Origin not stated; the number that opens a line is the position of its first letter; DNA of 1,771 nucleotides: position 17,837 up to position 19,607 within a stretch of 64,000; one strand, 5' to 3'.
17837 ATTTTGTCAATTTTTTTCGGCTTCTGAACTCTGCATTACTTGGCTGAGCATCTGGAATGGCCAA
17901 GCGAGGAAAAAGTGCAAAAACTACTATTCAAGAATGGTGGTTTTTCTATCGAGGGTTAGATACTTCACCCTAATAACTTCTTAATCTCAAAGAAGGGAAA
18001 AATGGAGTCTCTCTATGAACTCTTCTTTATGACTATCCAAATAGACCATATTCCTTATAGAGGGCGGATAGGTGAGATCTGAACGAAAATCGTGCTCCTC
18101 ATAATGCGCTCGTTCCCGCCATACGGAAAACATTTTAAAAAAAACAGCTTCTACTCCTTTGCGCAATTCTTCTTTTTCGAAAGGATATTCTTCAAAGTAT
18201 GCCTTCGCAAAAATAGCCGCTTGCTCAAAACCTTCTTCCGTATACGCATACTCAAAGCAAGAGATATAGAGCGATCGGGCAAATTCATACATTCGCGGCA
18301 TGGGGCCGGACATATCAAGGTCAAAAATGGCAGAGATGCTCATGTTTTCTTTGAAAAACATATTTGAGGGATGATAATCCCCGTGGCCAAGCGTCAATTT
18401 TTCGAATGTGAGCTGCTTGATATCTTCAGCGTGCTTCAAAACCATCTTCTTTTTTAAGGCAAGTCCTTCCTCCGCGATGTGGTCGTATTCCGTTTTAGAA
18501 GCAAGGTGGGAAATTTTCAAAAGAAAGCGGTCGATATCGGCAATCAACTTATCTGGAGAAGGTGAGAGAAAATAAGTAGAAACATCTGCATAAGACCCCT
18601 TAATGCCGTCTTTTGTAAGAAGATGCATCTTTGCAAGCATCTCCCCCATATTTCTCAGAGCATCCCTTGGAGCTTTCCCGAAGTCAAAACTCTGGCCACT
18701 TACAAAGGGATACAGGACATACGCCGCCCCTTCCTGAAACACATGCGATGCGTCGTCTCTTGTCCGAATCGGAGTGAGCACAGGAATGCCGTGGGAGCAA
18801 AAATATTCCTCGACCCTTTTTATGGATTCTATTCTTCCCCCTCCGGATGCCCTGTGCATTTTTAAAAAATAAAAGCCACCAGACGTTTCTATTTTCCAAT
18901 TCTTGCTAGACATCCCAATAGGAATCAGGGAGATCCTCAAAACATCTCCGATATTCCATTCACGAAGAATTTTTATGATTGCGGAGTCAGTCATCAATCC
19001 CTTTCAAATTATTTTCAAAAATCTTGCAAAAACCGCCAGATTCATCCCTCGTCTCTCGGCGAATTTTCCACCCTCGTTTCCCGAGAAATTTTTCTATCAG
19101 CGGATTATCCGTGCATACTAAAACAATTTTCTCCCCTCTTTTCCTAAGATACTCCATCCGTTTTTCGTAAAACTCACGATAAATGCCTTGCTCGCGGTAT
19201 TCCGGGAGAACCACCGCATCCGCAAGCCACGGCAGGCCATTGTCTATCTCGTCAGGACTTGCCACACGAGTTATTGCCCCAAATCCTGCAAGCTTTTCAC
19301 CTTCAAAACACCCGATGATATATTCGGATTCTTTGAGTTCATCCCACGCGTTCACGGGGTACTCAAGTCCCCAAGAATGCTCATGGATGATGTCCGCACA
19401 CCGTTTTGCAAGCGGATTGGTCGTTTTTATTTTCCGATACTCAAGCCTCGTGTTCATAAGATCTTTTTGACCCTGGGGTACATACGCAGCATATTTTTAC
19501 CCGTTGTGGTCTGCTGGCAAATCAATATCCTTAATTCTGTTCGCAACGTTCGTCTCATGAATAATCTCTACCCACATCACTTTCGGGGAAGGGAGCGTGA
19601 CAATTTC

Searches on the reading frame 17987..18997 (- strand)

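Call 10: search_protein_families(library=pfam, proteins=[window:17987-18997:-], max_evalue=0.01)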
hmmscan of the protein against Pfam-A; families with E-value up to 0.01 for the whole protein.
window:17987-18997:- (336 aa): 2 families
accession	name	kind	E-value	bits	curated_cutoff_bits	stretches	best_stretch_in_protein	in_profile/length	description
PF01636.29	APH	-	8e-24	85.1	23.2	1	22-273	2-235/239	Phosphotransferase enzyme family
PF01633.27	Choline_kinase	-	0.00079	19.3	29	1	97-255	71-216/300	Choline/ethanolamine kinase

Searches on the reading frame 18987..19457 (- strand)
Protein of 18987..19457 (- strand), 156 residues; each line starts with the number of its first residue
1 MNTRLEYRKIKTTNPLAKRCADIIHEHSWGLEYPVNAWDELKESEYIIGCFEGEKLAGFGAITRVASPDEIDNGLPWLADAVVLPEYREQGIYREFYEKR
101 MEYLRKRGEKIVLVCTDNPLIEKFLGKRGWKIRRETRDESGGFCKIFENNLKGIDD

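Call 10: search_protein_families(library=pfam, proteins=[window:18987-19457:-], max_evalue=0.01)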
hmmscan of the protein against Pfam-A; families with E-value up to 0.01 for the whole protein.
window:18987-19457:- (156 aa): 4 families
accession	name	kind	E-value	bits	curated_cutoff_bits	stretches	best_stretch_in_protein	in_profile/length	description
PF00583.31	Acetyltransf_1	-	1.4e-07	32.2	20.7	1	35-119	24-105/116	Acetyltransferase (GNAT) family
PF13527.13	Acetyltransf_9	-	9.1e-07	29.4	25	1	36-131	32-125/127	Acetyltransferase (GNAT) domain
PF13673.13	Acetyltransf_10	-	2.3e-05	24.8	23.6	1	42-139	28-116/128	Acetyltransferase (GNAT) domain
PF14542.12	Acetyltransf_CG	-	0.00067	20.2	30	1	80-116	29-65/80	GCN5-related N-acetyl-transferase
